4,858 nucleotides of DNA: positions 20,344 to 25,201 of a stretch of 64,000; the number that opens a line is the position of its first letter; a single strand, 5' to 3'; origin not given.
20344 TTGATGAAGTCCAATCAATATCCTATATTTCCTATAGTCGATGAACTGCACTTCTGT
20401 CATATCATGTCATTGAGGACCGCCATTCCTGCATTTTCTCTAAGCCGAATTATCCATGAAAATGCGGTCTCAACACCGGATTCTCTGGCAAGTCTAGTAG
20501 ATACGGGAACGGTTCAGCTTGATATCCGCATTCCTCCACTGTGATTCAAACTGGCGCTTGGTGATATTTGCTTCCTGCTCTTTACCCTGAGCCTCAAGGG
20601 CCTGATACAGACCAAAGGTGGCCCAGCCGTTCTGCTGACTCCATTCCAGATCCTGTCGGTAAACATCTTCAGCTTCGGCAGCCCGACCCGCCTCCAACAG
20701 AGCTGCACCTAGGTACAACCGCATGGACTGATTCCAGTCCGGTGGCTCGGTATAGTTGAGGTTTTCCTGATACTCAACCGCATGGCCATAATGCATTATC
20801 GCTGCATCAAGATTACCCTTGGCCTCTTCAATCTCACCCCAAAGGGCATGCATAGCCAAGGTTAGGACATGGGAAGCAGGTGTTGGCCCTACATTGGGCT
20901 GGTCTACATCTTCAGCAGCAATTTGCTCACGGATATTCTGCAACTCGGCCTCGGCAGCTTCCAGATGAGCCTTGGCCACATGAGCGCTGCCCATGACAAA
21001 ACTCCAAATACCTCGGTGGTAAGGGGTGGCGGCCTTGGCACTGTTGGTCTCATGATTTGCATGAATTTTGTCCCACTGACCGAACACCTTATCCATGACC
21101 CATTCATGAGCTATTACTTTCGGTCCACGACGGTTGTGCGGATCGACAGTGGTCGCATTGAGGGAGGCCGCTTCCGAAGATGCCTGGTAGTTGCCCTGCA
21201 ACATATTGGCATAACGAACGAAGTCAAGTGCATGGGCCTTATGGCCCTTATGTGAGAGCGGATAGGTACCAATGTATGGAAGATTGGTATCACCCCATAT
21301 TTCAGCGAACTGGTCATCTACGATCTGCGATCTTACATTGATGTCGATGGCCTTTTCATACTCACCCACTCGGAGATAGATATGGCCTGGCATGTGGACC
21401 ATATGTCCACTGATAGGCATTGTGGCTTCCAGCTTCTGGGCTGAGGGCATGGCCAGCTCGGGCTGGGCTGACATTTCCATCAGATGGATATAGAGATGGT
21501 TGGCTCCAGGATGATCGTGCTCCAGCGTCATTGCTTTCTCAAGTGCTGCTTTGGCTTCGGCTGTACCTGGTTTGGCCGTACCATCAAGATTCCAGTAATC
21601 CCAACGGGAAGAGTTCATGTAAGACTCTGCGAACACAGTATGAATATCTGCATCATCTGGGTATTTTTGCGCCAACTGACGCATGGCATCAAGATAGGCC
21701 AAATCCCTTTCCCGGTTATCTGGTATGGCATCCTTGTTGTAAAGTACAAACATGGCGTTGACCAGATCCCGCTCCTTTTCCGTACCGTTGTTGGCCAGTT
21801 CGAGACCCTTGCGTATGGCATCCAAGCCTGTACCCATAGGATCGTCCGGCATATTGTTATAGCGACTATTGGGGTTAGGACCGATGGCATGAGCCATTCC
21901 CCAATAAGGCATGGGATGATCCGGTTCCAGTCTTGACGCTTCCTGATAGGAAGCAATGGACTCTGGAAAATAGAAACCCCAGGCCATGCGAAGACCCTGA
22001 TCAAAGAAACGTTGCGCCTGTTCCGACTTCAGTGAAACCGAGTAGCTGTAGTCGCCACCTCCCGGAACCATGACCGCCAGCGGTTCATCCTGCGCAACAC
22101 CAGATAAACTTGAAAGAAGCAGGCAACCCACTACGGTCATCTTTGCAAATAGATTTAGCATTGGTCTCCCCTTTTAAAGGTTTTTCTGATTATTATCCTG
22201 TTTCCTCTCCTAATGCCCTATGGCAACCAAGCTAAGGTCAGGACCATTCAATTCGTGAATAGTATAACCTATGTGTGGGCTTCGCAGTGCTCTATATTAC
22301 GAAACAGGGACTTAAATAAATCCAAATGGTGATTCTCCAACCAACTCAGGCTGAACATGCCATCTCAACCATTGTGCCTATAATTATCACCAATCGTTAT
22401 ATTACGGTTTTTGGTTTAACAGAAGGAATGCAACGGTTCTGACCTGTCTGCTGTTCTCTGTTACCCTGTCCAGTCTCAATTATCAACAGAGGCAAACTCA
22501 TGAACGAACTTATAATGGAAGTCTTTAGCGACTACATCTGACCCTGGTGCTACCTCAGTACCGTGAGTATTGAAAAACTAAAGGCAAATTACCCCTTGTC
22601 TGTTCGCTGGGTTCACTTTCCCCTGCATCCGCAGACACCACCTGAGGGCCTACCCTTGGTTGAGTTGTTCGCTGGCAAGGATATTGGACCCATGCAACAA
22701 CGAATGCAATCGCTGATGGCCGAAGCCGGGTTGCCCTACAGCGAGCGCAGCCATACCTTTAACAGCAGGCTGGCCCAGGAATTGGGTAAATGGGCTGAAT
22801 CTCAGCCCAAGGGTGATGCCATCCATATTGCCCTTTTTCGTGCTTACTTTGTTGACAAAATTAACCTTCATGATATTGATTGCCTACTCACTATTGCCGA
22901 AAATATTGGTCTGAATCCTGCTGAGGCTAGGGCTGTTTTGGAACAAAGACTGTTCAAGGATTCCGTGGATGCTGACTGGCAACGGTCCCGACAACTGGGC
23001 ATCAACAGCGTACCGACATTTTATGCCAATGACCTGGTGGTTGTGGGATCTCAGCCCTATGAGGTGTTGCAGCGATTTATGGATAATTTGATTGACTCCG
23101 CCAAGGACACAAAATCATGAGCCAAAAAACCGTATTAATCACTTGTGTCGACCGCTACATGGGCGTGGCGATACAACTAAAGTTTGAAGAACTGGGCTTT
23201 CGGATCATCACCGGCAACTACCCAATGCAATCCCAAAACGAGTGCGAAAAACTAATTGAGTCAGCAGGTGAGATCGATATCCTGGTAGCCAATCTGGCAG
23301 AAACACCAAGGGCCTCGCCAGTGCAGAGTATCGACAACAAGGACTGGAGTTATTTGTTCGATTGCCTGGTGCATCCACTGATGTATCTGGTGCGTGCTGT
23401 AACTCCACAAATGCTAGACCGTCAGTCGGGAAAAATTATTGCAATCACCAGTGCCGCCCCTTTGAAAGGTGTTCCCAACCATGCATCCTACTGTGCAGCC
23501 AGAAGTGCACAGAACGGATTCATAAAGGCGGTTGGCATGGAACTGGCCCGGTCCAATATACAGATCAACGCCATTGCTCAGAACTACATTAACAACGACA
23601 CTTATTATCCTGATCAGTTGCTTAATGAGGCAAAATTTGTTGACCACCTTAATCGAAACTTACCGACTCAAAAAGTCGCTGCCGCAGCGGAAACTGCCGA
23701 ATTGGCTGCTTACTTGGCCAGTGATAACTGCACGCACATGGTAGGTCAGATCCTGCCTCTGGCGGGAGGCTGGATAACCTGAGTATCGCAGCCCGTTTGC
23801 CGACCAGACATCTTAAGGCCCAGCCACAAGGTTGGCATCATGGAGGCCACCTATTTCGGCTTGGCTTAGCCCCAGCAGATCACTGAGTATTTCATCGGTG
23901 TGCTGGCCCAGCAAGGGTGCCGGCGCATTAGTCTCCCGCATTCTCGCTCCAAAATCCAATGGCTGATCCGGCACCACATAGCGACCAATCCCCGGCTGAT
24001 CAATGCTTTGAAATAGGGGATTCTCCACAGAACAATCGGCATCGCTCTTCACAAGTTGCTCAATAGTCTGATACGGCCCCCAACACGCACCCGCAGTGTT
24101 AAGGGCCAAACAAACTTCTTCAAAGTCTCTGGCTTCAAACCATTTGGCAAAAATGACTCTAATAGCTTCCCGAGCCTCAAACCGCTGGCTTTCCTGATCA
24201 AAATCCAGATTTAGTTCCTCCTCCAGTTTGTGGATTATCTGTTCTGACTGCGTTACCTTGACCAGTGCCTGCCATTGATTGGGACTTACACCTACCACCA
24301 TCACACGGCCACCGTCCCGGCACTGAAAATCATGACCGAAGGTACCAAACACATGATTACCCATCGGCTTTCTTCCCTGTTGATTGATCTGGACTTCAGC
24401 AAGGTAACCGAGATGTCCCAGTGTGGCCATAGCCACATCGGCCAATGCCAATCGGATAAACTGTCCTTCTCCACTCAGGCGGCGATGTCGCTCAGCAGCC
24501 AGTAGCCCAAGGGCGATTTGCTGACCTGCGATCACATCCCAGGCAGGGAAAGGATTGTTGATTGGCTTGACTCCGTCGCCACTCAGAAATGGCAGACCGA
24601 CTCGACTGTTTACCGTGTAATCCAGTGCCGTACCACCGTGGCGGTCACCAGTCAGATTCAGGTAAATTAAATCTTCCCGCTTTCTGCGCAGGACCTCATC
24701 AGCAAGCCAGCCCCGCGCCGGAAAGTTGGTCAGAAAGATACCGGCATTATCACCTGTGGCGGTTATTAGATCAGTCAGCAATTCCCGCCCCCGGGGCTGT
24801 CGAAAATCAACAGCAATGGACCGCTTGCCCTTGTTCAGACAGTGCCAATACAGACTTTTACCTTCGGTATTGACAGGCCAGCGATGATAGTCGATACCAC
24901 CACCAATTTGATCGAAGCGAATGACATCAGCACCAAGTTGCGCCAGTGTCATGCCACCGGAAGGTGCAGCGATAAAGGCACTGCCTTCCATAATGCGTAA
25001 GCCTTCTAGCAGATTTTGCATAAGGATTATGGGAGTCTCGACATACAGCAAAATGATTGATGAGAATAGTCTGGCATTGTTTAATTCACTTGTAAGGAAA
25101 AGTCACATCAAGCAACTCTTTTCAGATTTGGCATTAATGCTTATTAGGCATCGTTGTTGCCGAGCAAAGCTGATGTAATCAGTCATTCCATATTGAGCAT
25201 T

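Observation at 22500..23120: In-frame TGA at the first Cys position of the CxxC site in a DsbA/FrnE-family gene: candidate UxxC selenoprotein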

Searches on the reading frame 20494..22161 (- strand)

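Call 46: search_protein_families(library=ncbifam, proteins=[window:20494-22161:-], max_evalue=0.00001)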
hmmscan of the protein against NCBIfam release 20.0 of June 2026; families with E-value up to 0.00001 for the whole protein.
window:20494-22161:- (555 aa): 1 family
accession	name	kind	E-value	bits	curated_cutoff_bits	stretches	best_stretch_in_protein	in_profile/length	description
TIGR02917.1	PEP_TPR_lipo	equivalog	1.8e-06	26.1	312.2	0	200-273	651-724/899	XrtA/PEP-CTERM system TPR-repeat protein PrsT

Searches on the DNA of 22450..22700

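Call 43: search_rna_families(source=window, start=22450, end=22700, threshold=evalue, max_evalue=10)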
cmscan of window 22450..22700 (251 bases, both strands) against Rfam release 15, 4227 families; matches with E-value up to 10: 4.
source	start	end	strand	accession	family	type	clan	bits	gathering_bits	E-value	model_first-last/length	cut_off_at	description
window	22504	22604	+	RF00310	snoZ165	Gene; snRNA; snoRNA; CD-box;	-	16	90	2.7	1-92/92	no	Small nucleolar RNA Z165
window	22592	22665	-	RF02151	MIMT1_1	Gene; lncRNA;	-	14.1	45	1.7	1-88/88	no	MER1 repeat containing imprinted transcript 1 conserved region 1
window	22608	22692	+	RF00016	SNORD14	Gene; snRNA; snoRNA; CD-box;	-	13.4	64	6.8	1-111/111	no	Small nucleolar RNA SNORD14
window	22467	22528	+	RF00253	mir-101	Gene; miRNA;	-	11.4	60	9.9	1-75/75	no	mir-101 microRNA precursor family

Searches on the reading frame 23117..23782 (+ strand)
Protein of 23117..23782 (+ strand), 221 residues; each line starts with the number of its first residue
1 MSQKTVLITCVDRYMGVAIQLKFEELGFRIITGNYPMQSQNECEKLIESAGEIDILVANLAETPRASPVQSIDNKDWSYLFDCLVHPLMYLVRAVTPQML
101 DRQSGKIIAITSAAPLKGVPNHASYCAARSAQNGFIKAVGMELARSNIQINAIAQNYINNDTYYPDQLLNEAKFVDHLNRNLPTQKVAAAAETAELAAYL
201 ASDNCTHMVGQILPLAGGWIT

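Call 46: search_protein_families(library=ncbifam, proteins=[window:23117-23782:+], max_evalue=0.00001)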
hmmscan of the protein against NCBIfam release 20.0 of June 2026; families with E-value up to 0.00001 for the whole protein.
window:23117-23782:+ (221 aa): 180 families (the best 25 are shown)
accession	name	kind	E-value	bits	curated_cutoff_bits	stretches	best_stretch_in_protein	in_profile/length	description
NF009466.0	PRK12826.1-2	subfamily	6.3e-31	107.7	222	1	38-218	63-243/248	3-oxoacyl-ACP reductase FabG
NF047420.2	EF_P_mod_YmfI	equivalog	2.5e-30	105.9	238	1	27-219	48-235/236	elongation factor P 5-aminopentanone reductase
NF005390.0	PRK06935.1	equivalog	3.7e-30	105.1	369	1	39-220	78-256/258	2-dehydro-3-deoxy-D-gluconate 5-dehydrogenase KduD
TIGR01830.1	3oxo_ACP_reduc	equivalog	3e-29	102.4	297.75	1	39-218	63-237/239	3-oxoacyl-[acyl-carrier-protein] reductase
TIGR01829.1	AcAcCoA_reduct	subfamily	2.2e-28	99.6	302.1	1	38-219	64-240/242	acetoacetyl-CoA reductase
NF004791.0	PRK06138.1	equivalog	1.2e-27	96.8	312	1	43-220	72-250/252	SDR family oxidoreductase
NF009464.0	PRK12824.1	subfamily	2.5e-27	96.1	269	1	39-219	67-242/245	3-oxoacyl-ACP reductase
NF004202.0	PRK05653.2-2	equivalog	2.7e-27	95.9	333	1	5-220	33-248/259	3-oxoacyl-ACP reductase FabG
NF005118.0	PRK06550.1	equivalog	5.7e-27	95.1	270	1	38-220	53-234/236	3-oxoacyl-ACP reductase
NF004198.0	PRK05653.1-3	equivalog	1.2e-26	93.6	296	1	22-219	50-246/248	3-oxoacyl-ACP reductase FabG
NF005559.1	PRK07231.1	subfamily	1.4e-26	93.6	215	1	39-220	67-248/249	glucose 1-dehydrogenase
NF052558.1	MBtsdlDhBudC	equivalog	2.5e-26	92.8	270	1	41-219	67-241/250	meso-2,3-butanediol dehydrogenase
NF053542.1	FlxB_rubin_SDR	equivalog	8.7e-26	91.1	340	1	53-218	81-238/239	flexirubin biosynthesis SDR family reductase FlxB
NF004197.0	PRK05653.1-1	equivalog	1.3e-25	90.5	332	1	5-219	33-246/249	3-oxoacyl-ACP reductase FabG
TIGR01963.1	PHB_DH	subfamily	1.9e-25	89.6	307.05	1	18-220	40-253/255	3-hydroxybutyrate dehydrogenase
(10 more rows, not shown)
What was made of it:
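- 23117..23782 (+): Downstream short-chain dehydrogenase/reductase gene. Its ATG overlaps the selenoprotein's TGA stop (ATGA), so the two are probably co-transcribed. NCBIfam SDR matches (call 46).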

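Call 58: find_encoding_contigs(protein=window:23117-23782:+, flank=2000, max_places=4)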
Protein window:23117-23782:+ (221 aa): 2 contigs read that carry it; 2 places shown.
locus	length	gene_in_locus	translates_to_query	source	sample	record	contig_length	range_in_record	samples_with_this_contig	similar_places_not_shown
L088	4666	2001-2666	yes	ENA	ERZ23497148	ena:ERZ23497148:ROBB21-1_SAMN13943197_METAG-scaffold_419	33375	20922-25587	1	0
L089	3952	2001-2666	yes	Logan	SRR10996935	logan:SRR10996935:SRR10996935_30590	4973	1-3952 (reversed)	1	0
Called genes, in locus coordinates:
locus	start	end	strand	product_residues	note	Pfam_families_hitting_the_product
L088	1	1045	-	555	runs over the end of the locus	PF13414:TPR_11 (faint), PF14559:TPR_19 (faint)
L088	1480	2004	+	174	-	PF01323:DSBA, PF13462:Thioredoxin_4 (weak)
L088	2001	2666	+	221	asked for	PF00106:adh_short, PF13561:adh_short_C2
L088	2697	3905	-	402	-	PF02515:CoA_transf_3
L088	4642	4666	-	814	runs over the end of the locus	PF02771:Acyl-CoA_dh_N, PF02770:Acyl-CoA_dh_M, PF00441:Acyl-CoA_dh_1, PF08028:Acyl-CoA_dh_2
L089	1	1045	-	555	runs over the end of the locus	PF13414:TPR_11 (faint), PF14559:TPR_19 (faint)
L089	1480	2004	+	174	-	PF01323:DSBA, PF13462:Thioredoxin_4 (weak)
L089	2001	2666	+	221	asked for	PF00106:adh_short, PF13561:adh_short_C2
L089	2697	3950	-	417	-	?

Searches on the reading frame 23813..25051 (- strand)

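Call 46: search_protein_families(library=ncbifam, proteins=[window:23813-25051:-], max_evalue=0.00001)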
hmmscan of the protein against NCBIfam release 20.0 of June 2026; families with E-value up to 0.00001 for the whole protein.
window:23813-25051:- (412 aa): 7 families
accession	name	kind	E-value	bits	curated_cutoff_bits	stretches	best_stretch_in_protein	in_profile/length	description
TIGR04253.1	mesacon_CoA_iso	equivalog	1.6e-163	544.4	725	1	14-412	2-403/403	2-methylfumaryl-CoA isomerase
NF041294.1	Scnl_mescCoAtase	equivalog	6.7e-29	101.2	700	1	15-389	4-380/381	succinyl-CoA:mesaconate CoA-transferase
NF052585.1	SucGlutTfsCaiB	equivalog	6.7e-27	94.1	750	1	14-393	7-389/394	succinate--glutarate CoA-transferase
NF003809.0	PRK05398.1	subfamily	6.3e-26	90.9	442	1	12-407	2-414/416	formyl-CoA transferase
TIGR03253.1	oxalate_frc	equivalog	9.1e-25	87.2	504.2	2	15-98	4-88/416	formyl-CoA transferase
NF008511.0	PRK11430.1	equivalog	6.4e-10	38.7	522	1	15-247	10-247/381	CoA:oxalate CoA-transferase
NF002914.1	PRK03525.1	equivalog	1.8e-08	33.7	413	1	15-407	10-395/400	L-carnitine CoA-transferase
